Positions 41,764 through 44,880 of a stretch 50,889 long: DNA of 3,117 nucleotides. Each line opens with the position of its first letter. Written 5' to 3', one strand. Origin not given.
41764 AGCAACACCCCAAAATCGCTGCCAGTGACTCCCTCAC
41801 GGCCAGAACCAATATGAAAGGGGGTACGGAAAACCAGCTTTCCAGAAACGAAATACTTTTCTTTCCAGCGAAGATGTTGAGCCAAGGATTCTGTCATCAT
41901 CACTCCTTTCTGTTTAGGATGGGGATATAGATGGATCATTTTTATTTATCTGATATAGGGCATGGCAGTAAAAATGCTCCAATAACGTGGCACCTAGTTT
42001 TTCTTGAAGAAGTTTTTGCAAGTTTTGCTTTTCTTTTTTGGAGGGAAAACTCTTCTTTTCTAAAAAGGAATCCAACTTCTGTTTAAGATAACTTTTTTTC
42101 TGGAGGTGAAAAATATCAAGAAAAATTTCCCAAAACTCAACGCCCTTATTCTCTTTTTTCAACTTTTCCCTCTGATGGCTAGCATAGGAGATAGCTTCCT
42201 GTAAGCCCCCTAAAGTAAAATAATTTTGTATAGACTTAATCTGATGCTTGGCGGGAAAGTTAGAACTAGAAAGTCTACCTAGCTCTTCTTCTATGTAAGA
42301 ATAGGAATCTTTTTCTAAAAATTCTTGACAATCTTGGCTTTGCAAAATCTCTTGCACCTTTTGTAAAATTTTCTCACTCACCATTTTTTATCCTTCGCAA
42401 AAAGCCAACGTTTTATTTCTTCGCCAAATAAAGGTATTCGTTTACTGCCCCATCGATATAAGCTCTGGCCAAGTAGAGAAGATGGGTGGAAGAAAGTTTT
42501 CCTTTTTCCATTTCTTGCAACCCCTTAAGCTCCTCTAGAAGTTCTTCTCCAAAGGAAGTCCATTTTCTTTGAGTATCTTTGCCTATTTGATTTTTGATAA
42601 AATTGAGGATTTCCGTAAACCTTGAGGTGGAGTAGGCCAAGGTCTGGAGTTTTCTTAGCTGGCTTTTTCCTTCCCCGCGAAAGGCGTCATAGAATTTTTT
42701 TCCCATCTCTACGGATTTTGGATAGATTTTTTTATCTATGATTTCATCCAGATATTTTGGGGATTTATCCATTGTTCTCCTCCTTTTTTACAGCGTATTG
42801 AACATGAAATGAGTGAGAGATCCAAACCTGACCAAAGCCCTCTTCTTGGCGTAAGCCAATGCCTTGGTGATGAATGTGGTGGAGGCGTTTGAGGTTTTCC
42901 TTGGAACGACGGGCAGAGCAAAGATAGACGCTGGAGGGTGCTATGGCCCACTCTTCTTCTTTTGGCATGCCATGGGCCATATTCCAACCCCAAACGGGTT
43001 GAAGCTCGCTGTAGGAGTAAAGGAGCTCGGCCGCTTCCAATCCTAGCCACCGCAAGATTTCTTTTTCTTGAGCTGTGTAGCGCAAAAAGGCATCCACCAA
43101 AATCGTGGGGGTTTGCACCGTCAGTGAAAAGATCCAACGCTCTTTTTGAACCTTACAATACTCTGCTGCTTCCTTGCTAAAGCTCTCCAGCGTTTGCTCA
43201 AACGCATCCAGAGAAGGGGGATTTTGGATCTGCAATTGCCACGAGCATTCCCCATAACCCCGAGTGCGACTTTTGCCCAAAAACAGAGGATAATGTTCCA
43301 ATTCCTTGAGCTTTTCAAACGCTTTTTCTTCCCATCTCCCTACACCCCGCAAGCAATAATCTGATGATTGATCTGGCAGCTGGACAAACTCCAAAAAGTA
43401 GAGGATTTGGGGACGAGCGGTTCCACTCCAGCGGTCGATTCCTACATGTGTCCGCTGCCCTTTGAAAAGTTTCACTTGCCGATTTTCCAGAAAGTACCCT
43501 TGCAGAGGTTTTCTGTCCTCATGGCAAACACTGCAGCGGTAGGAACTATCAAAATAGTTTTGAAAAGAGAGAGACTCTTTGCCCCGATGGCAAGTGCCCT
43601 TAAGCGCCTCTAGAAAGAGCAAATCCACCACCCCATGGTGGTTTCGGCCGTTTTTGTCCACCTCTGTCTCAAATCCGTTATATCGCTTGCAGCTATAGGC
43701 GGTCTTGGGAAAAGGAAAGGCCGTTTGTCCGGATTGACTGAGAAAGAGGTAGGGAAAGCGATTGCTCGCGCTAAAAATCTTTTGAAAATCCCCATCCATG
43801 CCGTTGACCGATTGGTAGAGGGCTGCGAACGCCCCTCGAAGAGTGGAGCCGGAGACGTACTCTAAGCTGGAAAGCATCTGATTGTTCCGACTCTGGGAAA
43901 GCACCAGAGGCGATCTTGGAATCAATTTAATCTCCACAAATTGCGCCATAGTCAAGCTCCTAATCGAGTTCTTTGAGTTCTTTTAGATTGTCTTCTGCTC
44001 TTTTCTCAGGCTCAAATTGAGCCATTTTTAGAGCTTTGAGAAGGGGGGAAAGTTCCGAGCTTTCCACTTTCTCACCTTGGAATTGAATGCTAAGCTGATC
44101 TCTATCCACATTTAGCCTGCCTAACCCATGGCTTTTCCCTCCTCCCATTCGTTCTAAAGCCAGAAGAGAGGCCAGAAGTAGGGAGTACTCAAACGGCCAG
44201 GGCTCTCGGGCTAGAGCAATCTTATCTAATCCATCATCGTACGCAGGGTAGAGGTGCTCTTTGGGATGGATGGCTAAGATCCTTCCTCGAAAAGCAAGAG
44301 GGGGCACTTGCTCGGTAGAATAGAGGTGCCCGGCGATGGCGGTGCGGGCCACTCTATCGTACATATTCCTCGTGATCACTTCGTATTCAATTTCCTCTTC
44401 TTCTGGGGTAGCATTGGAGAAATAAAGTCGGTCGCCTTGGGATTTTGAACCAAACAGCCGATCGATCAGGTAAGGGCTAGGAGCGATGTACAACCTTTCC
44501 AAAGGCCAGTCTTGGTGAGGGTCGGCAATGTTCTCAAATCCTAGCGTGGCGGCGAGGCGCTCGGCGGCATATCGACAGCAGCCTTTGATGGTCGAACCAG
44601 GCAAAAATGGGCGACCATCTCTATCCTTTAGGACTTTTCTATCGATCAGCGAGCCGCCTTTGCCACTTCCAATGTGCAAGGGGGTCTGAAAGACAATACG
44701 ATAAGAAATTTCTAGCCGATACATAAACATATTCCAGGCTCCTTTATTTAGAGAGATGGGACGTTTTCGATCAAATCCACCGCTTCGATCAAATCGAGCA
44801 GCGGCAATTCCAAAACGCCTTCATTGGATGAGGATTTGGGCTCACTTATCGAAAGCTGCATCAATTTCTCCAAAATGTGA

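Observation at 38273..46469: Array-less, adaptation-less type III-D-like CRISPR-Cas effector operon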

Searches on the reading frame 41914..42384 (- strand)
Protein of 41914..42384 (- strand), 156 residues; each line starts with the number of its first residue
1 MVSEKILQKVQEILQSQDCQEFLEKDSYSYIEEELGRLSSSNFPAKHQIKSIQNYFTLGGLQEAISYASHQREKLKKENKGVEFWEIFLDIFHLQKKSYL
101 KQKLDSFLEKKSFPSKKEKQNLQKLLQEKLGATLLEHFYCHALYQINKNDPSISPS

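Call 3: search_protein_families(library=ncbifam, proteins=[window:41914-42384:-], max_evalue=0.01)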
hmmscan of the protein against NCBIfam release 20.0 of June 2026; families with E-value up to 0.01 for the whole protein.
window:41914-42384:- (156 aa): 0 families

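Call 4: search_protein_families(library=pfam, proteins=[window:41914-42384:-], max_evalue=0.01)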
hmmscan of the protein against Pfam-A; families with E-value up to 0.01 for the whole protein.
window:41914-42384:- (156 aa): 0 families

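Call 9: search_protein_families(library=padloc, proteins=[window:41914-42384:-], max_evalue=0.01)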
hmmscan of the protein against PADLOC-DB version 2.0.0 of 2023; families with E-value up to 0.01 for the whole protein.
window:41914-42384:- (156 aa): 0 families

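Call 14: search_protein_families(library=padloc, proteins=[window:41914-42384:-], max_evalue=0.1)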
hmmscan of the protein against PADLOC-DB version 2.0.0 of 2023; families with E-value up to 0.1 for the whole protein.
window:41914-42384:- (156 aa): 0 families

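Call 24: search_protein_families(library=ncbifam, proteins=[window:41914-42384:-], max_evalue=0.01)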
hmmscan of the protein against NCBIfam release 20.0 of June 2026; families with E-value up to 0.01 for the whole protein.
window:41914-42384:- (156 aa): 0 families

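Call 71: predict_structure(protein=window:41914-42384:-)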
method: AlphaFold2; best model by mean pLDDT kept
length: 156 residues; sequences in the alignment: 1
mean_pLDDT: 59.8   pTM: 0.49
mean pLDDT of the five models: 59.8, 55.0, 54.5, 53.5, 52.3
residues with pLDDT >= 90: 0; 70-90: 23; 50-70: 118; < 50: 15
segments of 3 or more residues with pLDDT < 50: 154-156
pLDDT, mean of each block of 10 residues (from residue 1): 62 75 63 55 51 52 57 61 50 50 64 71 64 63 66 48
secondary structure, 60 per line:
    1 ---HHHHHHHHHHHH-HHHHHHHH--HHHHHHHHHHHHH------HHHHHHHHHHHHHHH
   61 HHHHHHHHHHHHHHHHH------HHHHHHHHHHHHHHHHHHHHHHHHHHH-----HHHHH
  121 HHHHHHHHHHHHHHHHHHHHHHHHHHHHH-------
elements in order: H4-15 H17-24 H27-39 H46-77 H84-110 H116-149

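Call 75: fold_search(model_id=the predicted structure, library=pdb)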
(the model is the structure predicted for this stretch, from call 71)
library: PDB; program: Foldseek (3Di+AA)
matches with E <= 10: 61; with E <= 0.001: 0
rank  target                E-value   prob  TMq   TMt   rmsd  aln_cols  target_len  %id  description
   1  6z0c_C                8.6e-01  0.18  0.25  0.22  11.9       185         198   14  Structure of in silico modelled artificial Maquette-3 protein (released 2021-03-17)
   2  6z0c_B                1.6e+00  0.16  0.30  0.27  11.1       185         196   17  Structure of in silico modelled artificial Maquette-3 protein (released 2021-03-17)
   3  6z0c_D                1.7e+00  0.15  0.28  0.25  11.3       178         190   18  Structure of in silico modelled artificial Maquette-3 protein (released 2021-03-17)
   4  7dr6_F                1.7e+00  0.11  0.27  0.22  12.8       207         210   11  PA28alpha-beta in complex with immunoproteasome (released 2021-01-20)
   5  9fed                  2.5e+00  0.08  0.22  0.20  17.2       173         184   16  Single-chain chimeric protein mimicking the interaction between HR1 and HR2 in HIV gp41 (released 2025-05-28)
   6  6ch2_D                3.1e+00  0.07  0.21  0.22  12.2       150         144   15  Crystal structure of the cytoplasmic domain of FlhA and FliT-FliD complex (released 2018-05-16)
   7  8s2f_AAA              3.1e+00  0.03  0.16  0.15  23.9       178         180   12  Crystal structure of Borrelia burgdorferi paralogous family 12 outer surface protein BBH37 (released 2025-03-05)
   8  8b7e_B                3.2e+00  0.15  0.24  0.05   7.6        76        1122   14  The crystal structure of N828V variant of DNA Pol Epsilon containing UTP in the polymerase active site (released 2023-10-25)
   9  4tql_A                3.2e+00  0.08  0.25  0.19  33.8       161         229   12  Computationally designed three helix bundle (released 2014-10-15)
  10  8ek4_A                3.4e+00  0.06  0.19  0.21  21.6       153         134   12  De novo designed ice-binding proteins from twist-constrained helices (released 2023-07-12)
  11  8v9o_D                4.0e+00  0.06  0.21  0.13  16.6       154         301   15  Imaging scaffold engineered to bind the therapeutic protein target BARD1 (released 2024-05-15)
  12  7sqc_1H               4.2e+00  0.08  0.25  0.23  21.1       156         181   15  Ciliary C1 central pair apparatus isolated from Chlamydomonas reinhardtii (released 2022-04-13)
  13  9lq8_B                4.2e+00  0.04  0.19  0.09  15.1       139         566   14  Cryo-EM structure of CTR-bound type III-B CRISPR-Cas effector complex (released 2025-11-26)
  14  7ae6_B                4.4e+00  0.09  0.24  0.26  11.8       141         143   13  Crystal structure of di-AMPylated HEPN(R102A) toxin (released 2020-12-30)
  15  4h8s_B                4.4e+00  0.04  0.20  0.11  30.0       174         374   16  Crystal structure of human APPL2BARPH domain (released 2012-10-17)
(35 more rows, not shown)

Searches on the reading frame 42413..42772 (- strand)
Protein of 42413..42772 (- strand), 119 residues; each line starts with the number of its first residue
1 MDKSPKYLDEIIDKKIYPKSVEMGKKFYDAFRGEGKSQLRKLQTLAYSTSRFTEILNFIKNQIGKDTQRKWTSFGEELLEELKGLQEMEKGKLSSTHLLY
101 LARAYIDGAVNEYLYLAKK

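Call 3: search_protein_families(library=ncbifam, proteins=[window:42413-42772:-], max_evalue=0.01)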
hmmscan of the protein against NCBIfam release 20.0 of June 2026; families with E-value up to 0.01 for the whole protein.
window:42413-42772:- (119 aa): 0 families

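Call 4: search_protein_families(library=pfam, proteins=[window:42413-42772:-], max_evalue=0.01)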
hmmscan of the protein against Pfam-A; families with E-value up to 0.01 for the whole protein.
window:42413-42772:- (119 aa): 0 families

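Call 9: search_protein_families(library=padloc, proteins=[window:42413-42772:-], max_evalue=0.01)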
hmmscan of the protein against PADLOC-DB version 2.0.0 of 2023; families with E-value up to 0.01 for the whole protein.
window:42413-42772:- (119 aa): 5 families
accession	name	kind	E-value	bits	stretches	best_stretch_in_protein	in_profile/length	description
PDLC01011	Csm2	-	2.6e-08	32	1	34-87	42-97/148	Csm2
PDLC01474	Csm2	-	4.1e-07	28.2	1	36-85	42-93/138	CAS-III-D; effector_SS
PDLC01519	Csm2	-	0.00011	20.5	1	12-83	10-81/126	CAS-III-D; effector_SS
PDLC04970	PDC-S26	-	0.0022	15.2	1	34-90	152-207/373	-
PDLC01487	Csm2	-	0.0039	15.3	1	24-87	15-83/116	CAS-III-D; effector_SS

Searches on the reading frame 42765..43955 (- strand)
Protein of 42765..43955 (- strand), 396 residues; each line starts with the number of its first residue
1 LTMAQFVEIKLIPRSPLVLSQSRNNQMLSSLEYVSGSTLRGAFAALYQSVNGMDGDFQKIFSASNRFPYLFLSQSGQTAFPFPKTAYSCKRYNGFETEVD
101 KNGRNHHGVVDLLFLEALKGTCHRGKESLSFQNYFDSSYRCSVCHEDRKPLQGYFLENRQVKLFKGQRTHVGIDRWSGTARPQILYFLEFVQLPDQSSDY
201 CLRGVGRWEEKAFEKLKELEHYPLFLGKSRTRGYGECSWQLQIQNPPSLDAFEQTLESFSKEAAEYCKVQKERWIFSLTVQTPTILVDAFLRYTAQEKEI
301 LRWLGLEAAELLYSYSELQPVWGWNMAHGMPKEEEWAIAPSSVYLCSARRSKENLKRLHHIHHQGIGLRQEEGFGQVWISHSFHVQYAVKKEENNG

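Call 3: search_protein_families(library=ncbifam, proteins=[window:42765-43955:-], max_evalue=0.01)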
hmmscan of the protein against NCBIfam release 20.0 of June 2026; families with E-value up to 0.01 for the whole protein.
window:42765-43955:- (396 aa): 2 families
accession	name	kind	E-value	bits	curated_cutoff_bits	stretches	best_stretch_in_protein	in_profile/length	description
TIGR02674.1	cas_cyan_RAMP_2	equivalog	2.5e-36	125.7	177.3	1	7-386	4-396/402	type III-D CRISPR-associated RAMP protein Csx10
TIGR02581.1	cas_cyan_RAMP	equivalog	3.7e-05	23.5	108.05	1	154-235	122-206/216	type III CRISPR-associated RAMP protein Csx7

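Call 4: search_protein_families(library=pfam, proteins=[window:42765-43955:-], max_evalue=0.01)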
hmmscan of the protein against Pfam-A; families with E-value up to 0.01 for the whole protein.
window:42765-43955:- (396 aa): 2 families
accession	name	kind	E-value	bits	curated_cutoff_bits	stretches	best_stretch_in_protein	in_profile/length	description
PF03787.20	RAMPs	-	7.7e-08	33.5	22.1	1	31-237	30-188/189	RAMP superfamily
PF09700.15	Cas_Cmr3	-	2.3e-05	24.5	21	1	165-378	173-363/367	CRISPR-associated protein (Cas_Cmr3)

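Call 9: search_protein_families(library=padloc, proteins=[window:42765-43955:-], max_evalue=0.01)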
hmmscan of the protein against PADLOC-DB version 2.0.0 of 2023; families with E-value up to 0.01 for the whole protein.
window:42765-43955:- (396 aa): 16 families
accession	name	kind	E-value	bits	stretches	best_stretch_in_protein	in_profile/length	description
PDLC01313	Cas5_IIId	-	3.2e-38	130.5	1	8-385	2-336/338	CAS-III-D; effector_G5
PDLC01420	Cas5_IIId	-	6.2e-37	126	1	8-386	2-339/343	CAS-III-D; effector_G5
PDLC01024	Cas5_IIId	-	6.5e-37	125.7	1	7-386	4-396/402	"CRISPR-associated RAMP protein, Csx10 family"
PDLC02090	Cas5_IIId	-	4.8e-17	60.3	1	209-386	179-337/499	-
PDLC02091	Cas5_IIId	-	2e-16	57.6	3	277-393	449-564/709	-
PDLC02089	Cas5_IIId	-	5.3e-15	53.1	2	220-382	411-553/679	-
PDLC01025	Cas5_IIId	-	5.9e-15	53.1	1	13-385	7-388/390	Csx10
PDLC01640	Cmr3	-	2.9e-11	41.8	1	27-378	22-320/324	"CAS-III-B,CAS-III-C; effector_G5"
PDLC02088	Cas5_IIId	-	6e-09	33.5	1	225-391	182-316/439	-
PDLC01361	Cmr3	-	1.6e-08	33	1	36-378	30-306/308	"CAS-III-B,CAS-III-C; effector_G5"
PDLC00980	Cmr3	-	1.9e-05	22.4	1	279-379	260-356/357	Cmr3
PDLC01296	Csm3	-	3.7e-05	21.8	1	154-236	99-183/192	"CAS-III-A,CAS-III-D; effector_G7"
PDLC01442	Csm3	-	5.4e-05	21.1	0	29-240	42-181/208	"CAS-III-A,CAS-III-D; effector_G7"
PDLC01016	Csm3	-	9e-05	20.9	1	33-236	32-187/189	Csm3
PDLC01339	Csm3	-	0.0011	18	0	161-235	87-163/163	"CAS-III-A,CAS-III-D; effector_G7"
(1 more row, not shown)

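Call 62: search_solved_structures(query=window:42765-43955:-, max_evalue=0.1)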
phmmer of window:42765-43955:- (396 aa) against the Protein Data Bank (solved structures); distinct sequences matched with E-value up to 0.1: 0.

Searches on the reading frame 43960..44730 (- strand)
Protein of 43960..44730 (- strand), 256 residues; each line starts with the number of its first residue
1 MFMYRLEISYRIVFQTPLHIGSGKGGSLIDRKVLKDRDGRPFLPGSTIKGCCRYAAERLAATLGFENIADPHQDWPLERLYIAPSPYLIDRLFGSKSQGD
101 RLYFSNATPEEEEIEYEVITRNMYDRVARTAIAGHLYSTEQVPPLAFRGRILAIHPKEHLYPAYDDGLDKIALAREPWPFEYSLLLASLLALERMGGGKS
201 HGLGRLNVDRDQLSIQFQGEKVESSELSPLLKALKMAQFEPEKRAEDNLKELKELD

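Call 3: search_protein_families(library=ncbifam, proteins=[window:43960-44730:-], max_evalue=0.01)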
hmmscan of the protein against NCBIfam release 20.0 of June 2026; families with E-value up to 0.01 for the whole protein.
window:43960-44730:- (256 aa): 6 families
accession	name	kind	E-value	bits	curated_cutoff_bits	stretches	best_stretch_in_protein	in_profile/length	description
TIGR02581.1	cas_cyan_RAMP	equivalog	1.7e-16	60.6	108.05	2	5-59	3-59/216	type III CRISPR-associated RAMP protein Csx7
TIGR03986.1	TIGR03986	equivalog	1.2e-06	28.2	161.35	1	7-58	35-90/568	TIGR03986 family type III CRISPR-associated RAMP protein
TIGR02580.1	cas_RAMP_Cmr4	equivalog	3.4e-06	27.1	87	1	10-57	3-52/283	type III-B CRISPR module RAMP protein Cmr4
TIGR01898.1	cas_TM1791_cmr6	equivalog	8.2e-06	26.1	51.1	1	33-115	24-110/195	type III-B CRISPR module RAMP protein Cmr6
TIGR02582.1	cas7_TM1809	equivalog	1e-05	25.7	90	1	5-102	3-103/203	type III-A CRISPR-associated RAMP protein Csm3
TIGR01899.1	cas_TM1807_csm5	equivalog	0.00086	18.9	38.3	0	36-55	105-124/364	type III-A CRISPR-associated RAMP protein Csm5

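Call 4: search_protein_families(library=pfam, proteins=[window:43960-44730:-], max_evalue=0.01)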
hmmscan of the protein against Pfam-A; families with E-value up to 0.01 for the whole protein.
window:43960-44730:- (256 aa): 1 family
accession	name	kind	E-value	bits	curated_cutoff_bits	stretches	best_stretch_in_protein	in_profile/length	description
PF03787.20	RAMPs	-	6.6e-20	72.8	22.1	1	12-206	2-188/189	RAMP superfamily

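Call 9: search_protein_families(library=padloc, proteins=[window:43960-44730:-], max_evalue=0.01)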
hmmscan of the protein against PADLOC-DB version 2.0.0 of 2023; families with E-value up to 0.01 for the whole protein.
window:43960-44730:- (256 aa): 39 families (the best 25 are shown)
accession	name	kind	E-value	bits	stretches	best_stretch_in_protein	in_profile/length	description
PDLC01442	Csm3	-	2.8e-22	77.6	1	3-252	5-203/208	"CAS-III-A,CAS-III-D; effector_G7"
PDLC02110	Cas7_IIId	-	4.7e-21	73.7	1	7-135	2-109/171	-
PDLC01296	Csm3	-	4.6e-18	63.9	1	5-147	3-142/192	"CAS-III-A,CAS-III-D; effector_G7"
PDLC02115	Cas7_IIId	-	4.3e-14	50.5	1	4-237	2-197/486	-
PDLC01339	Csm3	-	5.8e-14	51.4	1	16-204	3-163/163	"CAS-III-A,CAS-III-D; effector_G7"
PDLC01017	Csm3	-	9.8e-14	49.7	1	2-222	5-228/257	Csm3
PDLC02111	Cas7_IIId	-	1.1e-13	48.9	1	4-54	8-57/417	-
PDLC01016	Csm3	-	3.6e-13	48.3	1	16-206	7-188/189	Csm3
PDLC01613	Csm3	-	1.2e-12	47.1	1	15-206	5-176/177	"CAS-III-A,CAS-III-D; effector_G7"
PDLC01015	Csm3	-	7.9e-12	44.6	1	16-173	3-143/178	Csm3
PDLC01441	Cmr4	-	4.8e-10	37.6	1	12-107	7-79/245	"CAS-III-B,CAS-III-C; effector_G7"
PDLC02118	Cas7_IIIh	-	1.7e-09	35.8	1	8-61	10-62/245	-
PDLC01585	Csm3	-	2.4e-09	35.1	1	19-63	15-59/206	"CAS-III-A,CAS-III-D; effector_G7"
PDLC02113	Cas7_IIId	-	5.9e-09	33.6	1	20-72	14-60/207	-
PDLC02112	Cas7_IIId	-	1.1e-08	32.3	1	5-114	9-93/434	-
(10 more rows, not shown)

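Call 45: search_solved_structures(query=window:43960-44730:-, max_evalue=0.01, show_alignments=2)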
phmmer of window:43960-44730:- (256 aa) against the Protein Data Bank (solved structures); distinct sequences matched with E-value up to 0.01: 9.
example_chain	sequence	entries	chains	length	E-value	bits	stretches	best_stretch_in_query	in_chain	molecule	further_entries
8s9t_D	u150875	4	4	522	5.7e-06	29.3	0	5-53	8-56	Cas7-2x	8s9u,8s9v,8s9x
9wxh_D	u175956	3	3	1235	1.4e-05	28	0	8-55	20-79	TIGR03986 family CRISPR-associated RAMP protein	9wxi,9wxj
8s9t_A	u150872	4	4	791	3.3e-05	26.7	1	9-66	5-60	Cas7-Cas5-Cas11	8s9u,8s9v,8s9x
8bmw_G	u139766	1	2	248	8.2e-05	25.5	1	10-146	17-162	CRISPR-associated Cas7 paralog (Type III-D)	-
8bmw_H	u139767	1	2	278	0.00012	24.9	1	15-66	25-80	CRISPR-associated Cas7 paralog (Type III-D)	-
7uzw_A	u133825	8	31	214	0.0042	19.9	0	5-71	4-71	CRISPR system Cms endoribonuclease Csm3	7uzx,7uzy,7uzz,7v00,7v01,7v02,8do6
5yjd_A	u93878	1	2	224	0.0045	19.7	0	5-72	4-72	Csm3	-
6nbt_A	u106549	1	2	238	0.0049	19.6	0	5-70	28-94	CRISPR-associated protein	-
8wfx_I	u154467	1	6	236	0.0098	18.6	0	5-60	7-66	CRISPR system Cms endoribonuclease Csm3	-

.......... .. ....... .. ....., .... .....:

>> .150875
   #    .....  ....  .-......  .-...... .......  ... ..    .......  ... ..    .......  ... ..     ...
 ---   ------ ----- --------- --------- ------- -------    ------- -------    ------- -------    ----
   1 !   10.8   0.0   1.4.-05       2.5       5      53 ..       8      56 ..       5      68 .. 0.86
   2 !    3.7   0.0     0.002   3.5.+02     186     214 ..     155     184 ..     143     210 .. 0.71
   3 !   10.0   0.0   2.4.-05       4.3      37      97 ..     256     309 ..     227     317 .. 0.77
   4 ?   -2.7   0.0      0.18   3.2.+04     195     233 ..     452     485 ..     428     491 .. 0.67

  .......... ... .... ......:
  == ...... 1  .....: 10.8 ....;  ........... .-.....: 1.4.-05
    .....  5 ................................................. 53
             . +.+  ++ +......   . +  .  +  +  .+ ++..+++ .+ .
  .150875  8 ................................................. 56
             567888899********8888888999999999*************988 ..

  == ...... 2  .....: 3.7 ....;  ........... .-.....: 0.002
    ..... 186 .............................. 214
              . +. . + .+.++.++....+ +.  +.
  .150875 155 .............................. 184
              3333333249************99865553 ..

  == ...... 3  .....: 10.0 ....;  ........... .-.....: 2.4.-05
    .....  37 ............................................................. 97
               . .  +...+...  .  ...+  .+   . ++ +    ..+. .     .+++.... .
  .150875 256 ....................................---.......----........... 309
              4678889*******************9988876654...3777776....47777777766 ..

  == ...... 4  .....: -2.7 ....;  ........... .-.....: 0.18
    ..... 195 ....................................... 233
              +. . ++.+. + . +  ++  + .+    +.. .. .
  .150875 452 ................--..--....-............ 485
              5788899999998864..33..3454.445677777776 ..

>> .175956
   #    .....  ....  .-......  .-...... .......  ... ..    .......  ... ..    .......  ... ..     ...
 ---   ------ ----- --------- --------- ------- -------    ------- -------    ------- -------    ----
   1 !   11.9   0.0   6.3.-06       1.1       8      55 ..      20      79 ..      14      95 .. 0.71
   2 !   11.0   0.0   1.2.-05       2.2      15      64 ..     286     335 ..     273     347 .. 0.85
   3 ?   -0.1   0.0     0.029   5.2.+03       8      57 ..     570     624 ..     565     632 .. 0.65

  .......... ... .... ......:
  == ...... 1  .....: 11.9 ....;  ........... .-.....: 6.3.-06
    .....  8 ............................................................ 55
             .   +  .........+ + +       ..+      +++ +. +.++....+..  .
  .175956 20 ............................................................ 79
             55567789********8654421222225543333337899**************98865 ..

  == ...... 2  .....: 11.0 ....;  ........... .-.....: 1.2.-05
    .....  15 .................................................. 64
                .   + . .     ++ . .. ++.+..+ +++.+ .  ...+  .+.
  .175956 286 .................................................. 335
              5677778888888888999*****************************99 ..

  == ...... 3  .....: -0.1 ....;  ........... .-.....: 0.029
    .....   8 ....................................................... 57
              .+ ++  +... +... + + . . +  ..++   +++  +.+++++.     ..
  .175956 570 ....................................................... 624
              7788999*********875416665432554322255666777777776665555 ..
